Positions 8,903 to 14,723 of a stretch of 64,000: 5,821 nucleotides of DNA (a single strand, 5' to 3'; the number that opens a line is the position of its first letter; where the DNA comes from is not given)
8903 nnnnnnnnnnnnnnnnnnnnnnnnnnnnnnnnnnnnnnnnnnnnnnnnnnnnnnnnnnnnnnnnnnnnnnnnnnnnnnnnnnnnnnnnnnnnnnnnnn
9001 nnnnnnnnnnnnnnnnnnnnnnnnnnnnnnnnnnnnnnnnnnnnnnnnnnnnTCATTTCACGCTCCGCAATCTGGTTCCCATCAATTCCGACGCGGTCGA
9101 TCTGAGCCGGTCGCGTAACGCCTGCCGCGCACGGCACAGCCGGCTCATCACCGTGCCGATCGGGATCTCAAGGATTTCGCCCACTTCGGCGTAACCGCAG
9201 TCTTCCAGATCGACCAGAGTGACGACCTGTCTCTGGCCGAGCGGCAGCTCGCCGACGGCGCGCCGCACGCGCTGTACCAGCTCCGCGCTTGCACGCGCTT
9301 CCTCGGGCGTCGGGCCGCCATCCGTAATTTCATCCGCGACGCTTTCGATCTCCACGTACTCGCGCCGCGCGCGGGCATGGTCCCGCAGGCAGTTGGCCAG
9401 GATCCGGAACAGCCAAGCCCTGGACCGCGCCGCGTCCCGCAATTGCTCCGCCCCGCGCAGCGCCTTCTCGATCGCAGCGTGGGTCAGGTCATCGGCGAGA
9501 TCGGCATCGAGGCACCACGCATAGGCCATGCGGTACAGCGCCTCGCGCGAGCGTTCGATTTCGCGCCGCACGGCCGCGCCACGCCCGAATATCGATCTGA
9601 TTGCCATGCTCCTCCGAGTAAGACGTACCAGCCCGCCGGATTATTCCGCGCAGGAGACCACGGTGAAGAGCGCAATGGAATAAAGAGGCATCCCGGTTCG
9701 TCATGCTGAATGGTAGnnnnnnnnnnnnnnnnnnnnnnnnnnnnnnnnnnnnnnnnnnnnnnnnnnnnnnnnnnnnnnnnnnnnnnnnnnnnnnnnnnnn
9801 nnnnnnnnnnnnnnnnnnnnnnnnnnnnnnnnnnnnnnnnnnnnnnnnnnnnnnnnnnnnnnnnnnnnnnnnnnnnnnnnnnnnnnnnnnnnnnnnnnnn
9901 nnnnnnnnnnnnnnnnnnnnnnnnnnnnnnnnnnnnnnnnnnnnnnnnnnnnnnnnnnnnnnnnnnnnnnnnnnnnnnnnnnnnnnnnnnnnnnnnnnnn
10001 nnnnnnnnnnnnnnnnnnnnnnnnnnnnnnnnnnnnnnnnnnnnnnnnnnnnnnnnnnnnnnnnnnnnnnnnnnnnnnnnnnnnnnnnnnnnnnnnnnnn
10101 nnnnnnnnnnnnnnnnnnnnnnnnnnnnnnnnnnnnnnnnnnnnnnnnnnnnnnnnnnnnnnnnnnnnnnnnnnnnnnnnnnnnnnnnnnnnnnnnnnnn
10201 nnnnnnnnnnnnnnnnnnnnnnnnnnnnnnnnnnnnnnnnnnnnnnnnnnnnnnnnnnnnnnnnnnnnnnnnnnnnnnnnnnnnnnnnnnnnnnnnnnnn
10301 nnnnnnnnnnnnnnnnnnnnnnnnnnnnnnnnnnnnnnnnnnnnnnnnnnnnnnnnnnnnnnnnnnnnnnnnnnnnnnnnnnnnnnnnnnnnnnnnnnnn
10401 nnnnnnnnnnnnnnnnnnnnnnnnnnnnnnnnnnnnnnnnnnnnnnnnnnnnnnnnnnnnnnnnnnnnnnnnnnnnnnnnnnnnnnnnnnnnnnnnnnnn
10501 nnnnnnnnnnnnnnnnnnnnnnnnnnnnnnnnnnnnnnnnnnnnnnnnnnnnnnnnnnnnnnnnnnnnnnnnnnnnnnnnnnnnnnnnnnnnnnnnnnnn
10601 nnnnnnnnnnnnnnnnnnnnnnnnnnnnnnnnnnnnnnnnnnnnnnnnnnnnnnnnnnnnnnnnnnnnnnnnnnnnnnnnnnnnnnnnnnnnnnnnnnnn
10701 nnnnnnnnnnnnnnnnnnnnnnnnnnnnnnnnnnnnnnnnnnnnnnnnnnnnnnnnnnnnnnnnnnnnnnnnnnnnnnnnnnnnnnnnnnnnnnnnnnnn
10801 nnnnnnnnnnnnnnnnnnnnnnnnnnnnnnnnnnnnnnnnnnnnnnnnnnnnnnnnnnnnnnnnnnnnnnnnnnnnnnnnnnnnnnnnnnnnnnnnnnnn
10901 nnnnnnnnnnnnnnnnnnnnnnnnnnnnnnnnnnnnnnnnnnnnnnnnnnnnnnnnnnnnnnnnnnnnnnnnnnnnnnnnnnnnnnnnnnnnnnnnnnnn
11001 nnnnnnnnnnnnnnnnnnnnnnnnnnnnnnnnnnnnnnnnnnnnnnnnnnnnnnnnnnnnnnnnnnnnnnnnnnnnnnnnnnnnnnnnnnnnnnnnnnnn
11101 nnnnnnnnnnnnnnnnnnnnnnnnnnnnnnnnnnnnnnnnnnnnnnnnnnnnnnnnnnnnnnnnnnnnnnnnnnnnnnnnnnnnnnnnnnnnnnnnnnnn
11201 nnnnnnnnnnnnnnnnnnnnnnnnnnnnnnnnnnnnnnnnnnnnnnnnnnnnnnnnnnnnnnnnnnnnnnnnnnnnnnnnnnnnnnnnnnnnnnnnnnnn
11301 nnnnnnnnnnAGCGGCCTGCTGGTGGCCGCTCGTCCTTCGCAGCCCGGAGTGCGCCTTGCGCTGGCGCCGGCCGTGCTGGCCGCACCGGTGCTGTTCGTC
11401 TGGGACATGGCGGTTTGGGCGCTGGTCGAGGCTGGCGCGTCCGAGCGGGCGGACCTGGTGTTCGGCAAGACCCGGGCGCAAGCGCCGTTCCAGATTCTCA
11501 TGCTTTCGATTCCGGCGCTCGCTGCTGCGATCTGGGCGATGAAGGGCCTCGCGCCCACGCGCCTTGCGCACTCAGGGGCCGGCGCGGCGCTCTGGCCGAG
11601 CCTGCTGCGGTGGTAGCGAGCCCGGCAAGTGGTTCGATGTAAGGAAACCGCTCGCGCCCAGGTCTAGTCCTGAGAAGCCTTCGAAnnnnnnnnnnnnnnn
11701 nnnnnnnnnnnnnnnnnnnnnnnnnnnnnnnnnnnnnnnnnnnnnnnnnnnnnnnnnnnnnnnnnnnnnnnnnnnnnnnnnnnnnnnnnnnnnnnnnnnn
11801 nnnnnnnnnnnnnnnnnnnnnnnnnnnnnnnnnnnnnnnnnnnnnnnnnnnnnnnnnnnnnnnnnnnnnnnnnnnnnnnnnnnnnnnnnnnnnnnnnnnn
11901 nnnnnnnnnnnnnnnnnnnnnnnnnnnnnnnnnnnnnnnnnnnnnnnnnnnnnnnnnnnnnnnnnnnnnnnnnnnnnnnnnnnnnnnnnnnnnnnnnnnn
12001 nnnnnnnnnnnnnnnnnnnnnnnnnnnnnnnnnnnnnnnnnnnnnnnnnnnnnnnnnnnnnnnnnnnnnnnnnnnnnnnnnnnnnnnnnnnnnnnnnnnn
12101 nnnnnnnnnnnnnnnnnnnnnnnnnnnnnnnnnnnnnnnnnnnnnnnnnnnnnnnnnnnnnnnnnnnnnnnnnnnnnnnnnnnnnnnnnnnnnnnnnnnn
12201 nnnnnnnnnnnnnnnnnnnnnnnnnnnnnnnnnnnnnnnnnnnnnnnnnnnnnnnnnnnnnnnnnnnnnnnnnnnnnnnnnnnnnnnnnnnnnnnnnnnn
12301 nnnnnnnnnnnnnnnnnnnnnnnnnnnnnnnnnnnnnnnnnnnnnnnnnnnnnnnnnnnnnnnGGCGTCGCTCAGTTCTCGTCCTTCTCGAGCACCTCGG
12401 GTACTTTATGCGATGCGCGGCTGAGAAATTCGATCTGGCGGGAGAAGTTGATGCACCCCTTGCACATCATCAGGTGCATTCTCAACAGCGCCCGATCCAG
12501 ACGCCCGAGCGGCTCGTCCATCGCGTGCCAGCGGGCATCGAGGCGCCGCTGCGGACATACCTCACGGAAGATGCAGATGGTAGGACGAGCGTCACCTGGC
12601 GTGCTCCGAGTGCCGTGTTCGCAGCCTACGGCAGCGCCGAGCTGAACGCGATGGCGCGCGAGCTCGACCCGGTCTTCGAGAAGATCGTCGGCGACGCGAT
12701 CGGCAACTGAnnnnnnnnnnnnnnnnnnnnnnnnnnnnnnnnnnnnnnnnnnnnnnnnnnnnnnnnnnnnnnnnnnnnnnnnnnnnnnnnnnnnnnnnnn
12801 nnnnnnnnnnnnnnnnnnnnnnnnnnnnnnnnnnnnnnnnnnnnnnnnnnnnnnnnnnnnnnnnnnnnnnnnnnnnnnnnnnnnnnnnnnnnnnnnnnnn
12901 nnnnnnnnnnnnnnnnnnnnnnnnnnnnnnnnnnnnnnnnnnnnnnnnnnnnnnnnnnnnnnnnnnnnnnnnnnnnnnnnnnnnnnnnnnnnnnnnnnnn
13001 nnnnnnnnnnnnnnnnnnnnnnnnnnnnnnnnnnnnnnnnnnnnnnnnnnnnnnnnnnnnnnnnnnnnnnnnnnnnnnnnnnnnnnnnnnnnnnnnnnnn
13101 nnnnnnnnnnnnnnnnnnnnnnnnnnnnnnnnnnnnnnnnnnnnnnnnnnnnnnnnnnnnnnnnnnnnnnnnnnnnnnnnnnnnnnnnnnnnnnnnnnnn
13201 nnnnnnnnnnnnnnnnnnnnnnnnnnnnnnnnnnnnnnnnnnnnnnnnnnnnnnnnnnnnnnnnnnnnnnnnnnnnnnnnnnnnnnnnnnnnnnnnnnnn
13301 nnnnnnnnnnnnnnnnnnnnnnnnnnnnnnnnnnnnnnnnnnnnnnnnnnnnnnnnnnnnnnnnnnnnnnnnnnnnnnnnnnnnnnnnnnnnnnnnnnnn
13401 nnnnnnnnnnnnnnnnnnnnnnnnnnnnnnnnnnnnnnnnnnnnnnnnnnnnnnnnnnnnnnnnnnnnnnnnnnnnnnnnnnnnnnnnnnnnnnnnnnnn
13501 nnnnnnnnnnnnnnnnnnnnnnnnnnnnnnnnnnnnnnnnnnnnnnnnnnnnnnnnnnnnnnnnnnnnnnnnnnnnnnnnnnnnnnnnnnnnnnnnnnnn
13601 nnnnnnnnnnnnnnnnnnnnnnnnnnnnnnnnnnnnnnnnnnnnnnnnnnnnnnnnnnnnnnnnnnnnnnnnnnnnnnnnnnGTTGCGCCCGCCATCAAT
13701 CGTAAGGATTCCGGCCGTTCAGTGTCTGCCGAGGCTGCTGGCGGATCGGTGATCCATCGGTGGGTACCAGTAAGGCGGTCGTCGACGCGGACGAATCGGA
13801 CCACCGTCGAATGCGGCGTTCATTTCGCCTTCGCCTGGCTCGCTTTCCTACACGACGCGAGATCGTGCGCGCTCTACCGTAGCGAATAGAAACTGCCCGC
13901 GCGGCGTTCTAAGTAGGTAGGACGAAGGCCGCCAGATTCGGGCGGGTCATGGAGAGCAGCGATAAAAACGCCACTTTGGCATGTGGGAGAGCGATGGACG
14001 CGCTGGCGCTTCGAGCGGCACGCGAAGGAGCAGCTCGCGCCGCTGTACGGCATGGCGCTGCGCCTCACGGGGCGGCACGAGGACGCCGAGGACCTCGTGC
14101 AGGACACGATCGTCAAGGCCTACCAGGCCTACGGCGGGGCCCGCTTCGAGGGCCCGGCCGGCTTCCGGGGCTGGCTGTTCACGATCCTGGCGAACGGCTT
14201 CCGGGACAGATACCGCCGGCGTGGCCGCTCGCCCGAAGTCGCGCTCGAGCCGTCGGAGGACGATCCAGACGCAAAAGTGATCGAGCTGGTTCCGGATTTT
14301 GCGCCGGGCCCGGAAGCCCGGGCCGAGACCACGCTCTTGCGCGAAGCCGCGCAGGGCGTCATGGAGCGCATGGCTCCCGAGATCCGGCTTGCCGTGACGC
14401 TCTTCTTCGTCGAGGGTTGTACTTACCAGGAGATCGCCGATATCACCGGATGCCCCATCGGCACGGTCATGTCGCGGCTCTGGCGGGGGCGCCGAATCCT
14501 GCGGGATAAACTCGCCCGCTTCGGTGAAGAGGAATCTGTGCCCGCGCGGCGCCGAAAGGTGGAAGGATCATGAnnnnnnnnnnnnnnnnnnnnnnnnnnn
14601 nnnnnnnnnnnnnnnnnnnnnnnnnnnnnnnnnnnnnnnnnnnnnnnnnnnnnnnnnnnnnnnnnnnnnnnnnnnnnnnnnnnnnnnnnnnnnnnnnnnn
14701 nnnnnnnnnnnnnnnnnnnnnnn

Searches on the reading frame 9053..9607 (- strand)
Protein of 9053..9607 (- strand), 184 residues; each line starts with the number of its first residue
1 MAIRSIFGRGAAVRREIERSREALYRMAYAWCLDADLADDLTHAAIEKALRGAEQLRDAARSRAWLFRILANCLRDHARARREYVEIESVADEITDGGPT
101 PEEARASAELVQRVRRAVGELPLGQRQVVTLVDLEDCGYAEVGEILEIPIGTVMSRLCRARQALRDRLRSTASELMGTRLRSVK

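Call 37: search_protein_families(library=pfam, proteins=[window:9053-9607:-], max_evalue=0.001)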
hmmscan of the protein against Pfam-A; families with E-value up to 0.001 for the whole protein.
window:9053-9607:- (184 aa): 4 families
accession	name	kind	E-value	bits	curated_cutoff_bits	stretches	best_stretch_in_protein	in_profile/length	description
PF08281.18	Sigma70_r4_2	-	3.4e-15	55.9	25.7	1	112-164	2-54/54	Sigma-70, region 4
PF04545.22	Sigma70_r4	-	9.1e-09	35.1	24.1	1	119-165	3-49/50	Sigma-70, region 4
PF04542.20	Sigma70_r2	-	8.9e-08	32.3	24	1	17-82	2-69/71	Sigma-70 region 2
PF22029.2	PhyR_sigma2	-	5.3e-05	23.6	27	1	25-70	9-54/55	Sigma2 domain of PhyR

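Call 45: search_protein_families(library=ncbifam, proteins=[window:9053-9607:-], max_evalue=0.001)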
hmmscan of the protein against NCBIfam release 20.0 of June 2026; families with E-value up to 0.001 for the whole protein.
window:9053-9607:- (184 aa): 74 families (the best 25 are shown)
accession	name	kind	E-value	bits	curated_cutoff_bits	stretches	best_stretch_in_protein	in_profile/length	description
NF009164.0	PRK12511.1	equivalog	1e-26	93.6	185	1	19-181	12-172/182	RNA polymerase sigma factor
NF058625.1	sigma_PG0214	equivalog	9e-26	90.6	130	1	15-172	8-165/170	GFO_1088 family ECF-type sigma factor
NF007225.0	PRK09643.1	equivalog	2.6e-23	82.8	190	1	8-174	24-188/204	RNA polymerase sigma factor SigM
NF009171.0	PRK12518.1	equivalog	1.3e-22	80.6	208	1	14-169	34-185/191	RNA polymerase sigma factor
NF009166.1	PRK12513.1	equivalog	3.7e-22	79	206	1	11-171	22-189/193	RNA polymerase sigma factor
TIGR02937.1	sigma70-ECF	superfamily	3e-21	75.7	42.9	1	13-168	3-165/165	sigma-70 family RNA polymerase sigma factor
TIGR02947.1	SigH_actino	hypoth_equivalog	3.9e-21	75.6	251.55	1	23-174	23-185/193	RNA polymerase sigma-70 factor, TIGR02947 family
NF007229.0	PRK09647.1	equivalog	7.8e-21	74.4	265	1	21-174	54-208/220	RNA polymerase sigma factor SigE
NF004113.0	PRK05602.1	equivalog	7.9e-21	74.6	208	1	9-172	43-205/211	RNA polymerase sigma factor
TIGR02983.1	SigE-fam_strep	subfamily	2.9e-20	72.8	141.55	1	16-170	11-160/162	SigE family RNA polymerase sigma factor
NF009185.0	PRK12533.1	equivalog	5.8e-20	71.9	248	1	23-171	41-196/231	RNA polymerase sigma factor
NF007223.0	PRK09641.1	equivalog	8.8e-20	71.3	209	1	18-170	25-186/187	RNA polymerase sigma factor SigW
TIGR02950.1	SigM_subfam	subfamily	1.4e-18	67.2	147.95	1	22-168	11-158/159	RNA polymerase sigma factor, SigM family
NF053879.1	RNAPolSigSigVBac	equivalog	5.7e-18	65.1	190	1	16-170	9-157/160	RNA polymerase sigma factor SigV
NF009170.0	PRK12517.1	subfamily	5.9e-18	65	197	1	21-172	33-180/188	RNA polymerase sigma factor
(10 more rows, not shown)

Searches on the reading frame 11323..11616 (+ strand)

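Call 12: search_protein_families(library=pfam, proteins=[window:11323-11616:+], max_evalue=0.001)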
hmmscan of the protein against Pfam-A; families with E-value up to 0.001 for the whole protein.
window:11323-11616:+ (97 aa): 1 family
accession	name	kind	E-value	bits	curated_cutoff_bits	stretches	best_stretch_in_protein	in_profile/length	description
PF06532.16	NrsF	-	1e-16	61.8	26.8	1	2-90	69-157/204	Negative regulator of sigma F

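Call 45: search_protein_families(library=ncbifam, proteins=[window:11323-11616:+], max_evalue=0.001)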
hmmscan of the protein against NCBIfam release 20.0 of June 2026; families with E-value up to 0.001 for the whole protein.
window:11323-11616:+ (97 aa): 1 family
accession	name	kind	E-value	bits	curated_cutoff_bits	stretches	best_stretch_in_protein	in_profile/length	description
NF042994.1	AntiSigF_NrsF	equivalog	1.1e-06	28.3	300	1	3-90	82-167/214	anti-sigma-F factor NrsF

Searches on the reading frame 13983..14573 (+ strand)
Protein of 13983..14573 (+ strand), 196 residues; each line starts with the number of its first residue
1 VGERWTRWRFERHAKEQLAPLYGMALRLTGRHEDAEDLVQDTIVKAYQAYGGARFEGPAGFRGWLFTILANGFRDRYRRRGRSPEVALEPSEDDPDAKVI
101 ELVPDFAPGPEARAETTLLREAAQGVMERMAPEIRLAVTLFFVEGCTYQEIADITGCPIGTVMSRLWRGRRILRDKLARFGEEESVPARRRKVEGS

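Call 12: search_protein_families(library=pfam, proteins=[window:13983-14573:+], max_evalue=0.001)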
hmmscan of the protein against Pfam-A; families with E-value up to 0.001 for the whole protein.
window:13983-14573:+ (196 aa): 3 families
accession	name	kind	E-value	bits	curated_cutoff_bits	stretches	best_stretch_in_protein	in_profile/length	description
PF04542.20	Sigma70_r2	-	2.3e-15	56.6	24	1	20-82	8-70/71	Sigma-70 region 2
PF08281.18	Sigma70_r4_2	-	7.1e-12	45.2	25.7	1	122-171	3-52/54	Sigma-70, region 4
PF04545.22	Sigma70_r4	-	2.2e-06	27.5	24.1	1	127-174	2-49/50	Sigma-70, region 4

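Call 45: search_protein_families(library=ncbifam, proteins=[window:13983-14573:+], max_evalue=0.001)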
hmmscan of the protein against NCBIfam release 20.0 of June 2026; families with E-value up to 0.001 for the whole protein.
window:13983-14573:+ (196 aa): 75 families (the best 25 are shown)
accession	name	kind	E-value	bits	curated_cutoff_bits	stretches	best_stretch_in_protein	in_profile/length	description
TIGR02947.1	SigH_actino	hypoth_equivalog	5.4e-35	120.8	251.55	1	7-186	10-188/193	RNA polymerase sigma-70 factor, TIGR02947 family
NF007229.0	PRK09647.1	equivalog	2.3e-29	102.3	265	1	11-184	47-209/220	RNA polymerase sigma factor SigE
NF009185.0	PRK12533.1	equivalog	2.9e-24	85.9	248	1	8-182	29-198/231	RNA polymerase sigma factor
TIGR02937.1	sigma70-ECF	superfamily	4.7e-24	84.9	42.9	1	12-177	5-165/165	sigma-70 family RNA polymerase sigma factor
NF009164.0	PRK12511.1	equivalog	7.4e-24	84.3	185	1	16-175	12-157/182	RNA polymerase sigma factor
NF009169.0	PRK12516.1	equivalog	4.4e-23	81.7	321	1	9-187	11-174/188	RNA polymerase sigma factor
TIGR02983.1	SigE-fam_strep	subfamily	1.1e-22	80.6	141.55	1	9-178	7-159/162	SigE family RNA polymerase sigma factor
NF009166.1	PRK12513.1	equivalog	5.2e-22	78.5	206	1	15-180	29-189/193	RNA polymerase sigma factor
NF009199.0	PRK12547.1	subfamily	3e-21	75.7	219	1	15-187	13-170/184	RNA polymerase sigma factor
NF007225.0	PRK09643.1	equivalog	7.2e-21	74.8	190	1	11-186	34-191/204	RNA polymerase sigma factor SigM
TIGR02939.1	RpoE_Sigma70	equivalog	9e-21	74.7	236.15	1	27-177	39-186/190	RNA polymerase sigma factor RpoE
NF009198.0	PRK12546.1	equivalog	9.5e-21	74.3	270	1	15-178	14-162/188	RNA polymerase sigma factor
NF007223.0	PRK09641.1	equivalog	2.4e-20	73.2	209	1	21-178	31-185/187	RNA polymerase sigma factor SigW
NF009190.0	PRK12538.1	equivalog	3e-19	69.7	303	1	20-180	75-222/233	RNA polymerase sigma factor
NF007216.0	PRK09638.1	equivalog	7e-19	68.3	194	1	15-178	25-175/180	RNA polymerase sigma factor SigY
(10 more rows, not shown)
